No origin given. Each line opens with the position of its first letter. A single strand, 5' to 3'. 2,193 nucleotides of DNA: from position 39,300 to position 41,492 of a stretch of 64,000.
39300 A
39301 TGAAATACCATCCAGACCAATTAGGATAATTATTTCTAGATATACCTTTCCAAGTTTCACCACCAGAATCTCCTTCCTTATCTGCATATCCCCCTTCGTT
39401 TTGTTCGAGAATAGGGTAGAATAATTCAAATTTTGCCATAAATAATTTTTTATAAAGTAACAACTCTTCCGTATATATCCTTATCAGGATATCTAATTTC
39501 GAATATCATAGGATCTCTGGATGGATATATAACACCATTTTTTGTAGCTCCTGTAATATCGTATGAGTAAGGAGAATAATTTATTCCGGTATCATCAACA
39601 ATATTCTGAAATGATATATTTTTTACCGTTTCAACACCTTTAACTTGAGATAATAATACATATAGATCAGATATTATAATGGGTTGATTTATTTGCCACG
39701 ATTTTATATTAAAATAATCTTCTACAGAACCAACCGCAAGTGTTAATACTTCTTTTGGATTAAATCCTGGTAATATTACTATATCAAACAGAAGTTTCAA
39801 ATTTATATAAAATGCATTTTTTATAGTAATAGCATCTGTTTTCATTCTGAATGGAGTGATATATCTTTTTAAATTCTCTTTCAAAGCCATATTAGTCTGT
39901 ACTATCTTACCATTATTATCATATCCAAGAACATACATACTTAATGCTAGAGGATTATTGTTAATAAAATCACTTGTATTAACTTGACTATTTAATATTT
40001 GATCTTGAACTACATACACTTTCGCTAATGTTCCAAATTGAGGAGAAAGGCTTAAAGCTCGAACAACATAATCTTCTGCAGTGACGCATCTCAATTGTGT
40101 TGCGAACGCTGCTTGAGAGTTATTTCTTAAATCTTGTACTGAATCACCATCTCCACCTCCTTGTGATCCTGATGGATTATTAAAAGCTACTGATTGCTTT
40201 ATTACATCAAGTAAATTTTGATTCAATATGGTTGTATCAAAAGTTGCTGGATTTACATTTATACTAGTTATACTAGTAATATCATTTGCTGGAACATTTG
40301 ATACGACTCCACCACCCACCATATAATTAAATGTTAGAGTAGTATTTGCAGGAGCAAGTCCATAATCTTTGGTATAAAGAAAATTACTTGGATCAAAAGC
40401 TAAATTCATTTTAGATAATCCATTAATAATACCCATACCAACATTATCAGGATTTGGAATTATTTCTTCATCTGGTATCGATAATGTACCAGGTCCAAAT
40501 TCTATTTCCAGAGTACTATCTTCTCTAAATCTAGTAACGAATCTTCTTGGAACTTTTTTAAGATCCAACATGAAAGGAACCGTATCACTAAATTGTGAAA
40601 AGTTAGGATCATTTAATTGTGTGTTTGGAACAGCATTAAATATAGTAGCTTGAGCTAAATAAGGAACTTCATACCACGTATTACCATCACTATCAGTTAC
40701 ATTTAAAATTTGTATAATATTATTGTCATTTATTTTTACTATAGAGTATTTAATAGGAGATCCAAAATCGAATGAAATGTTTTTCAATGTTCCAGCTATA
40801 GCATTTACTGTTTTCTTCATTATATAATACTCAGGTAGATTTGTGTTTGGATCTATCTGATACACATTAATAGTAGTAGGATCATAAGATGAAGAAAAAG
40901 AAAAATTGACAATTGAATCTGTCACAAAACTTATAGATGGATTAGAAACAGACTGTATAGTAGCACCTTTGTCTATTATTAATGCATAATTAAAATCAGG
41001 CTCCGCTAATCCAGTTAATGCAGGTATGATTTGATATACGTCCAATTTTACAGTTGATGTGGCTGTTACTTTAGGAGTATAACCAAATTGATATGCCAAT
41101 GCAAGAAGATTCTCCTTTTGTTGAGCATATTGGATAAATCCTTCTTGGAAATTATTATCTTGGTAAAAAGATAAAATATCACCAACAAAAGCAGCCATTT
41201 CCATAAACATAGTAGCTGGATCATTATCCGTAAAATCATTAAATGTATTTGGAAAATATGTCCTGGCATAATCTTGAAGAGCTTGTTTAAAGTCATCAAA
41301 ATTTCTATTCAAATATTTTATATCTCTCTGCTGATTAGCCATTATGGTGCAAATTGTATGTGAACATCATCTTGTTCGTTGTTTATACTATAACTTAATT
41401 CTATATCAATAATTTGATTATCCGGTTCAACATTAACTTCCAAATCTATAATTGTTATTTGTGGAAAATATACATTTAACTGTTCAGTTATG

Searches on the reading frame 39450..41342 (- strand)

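Call 46: search_protein_families(library=phrogs, proteins=[window:39450-41342:-], max_evalue=0.00001)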
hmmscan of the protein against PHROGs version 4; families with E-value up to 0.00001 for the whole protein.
window:39450-41342:- (630 aa): 2 families
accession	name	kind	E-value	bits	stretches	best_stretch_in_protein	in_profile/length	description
phrog_219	-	tail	1e-17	65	2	248-427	197-321/598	baseplate wedge subunit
phrog_10646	-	tail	1.3e-14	54.1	1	11-96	29-114/1142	baseplate wedge subunit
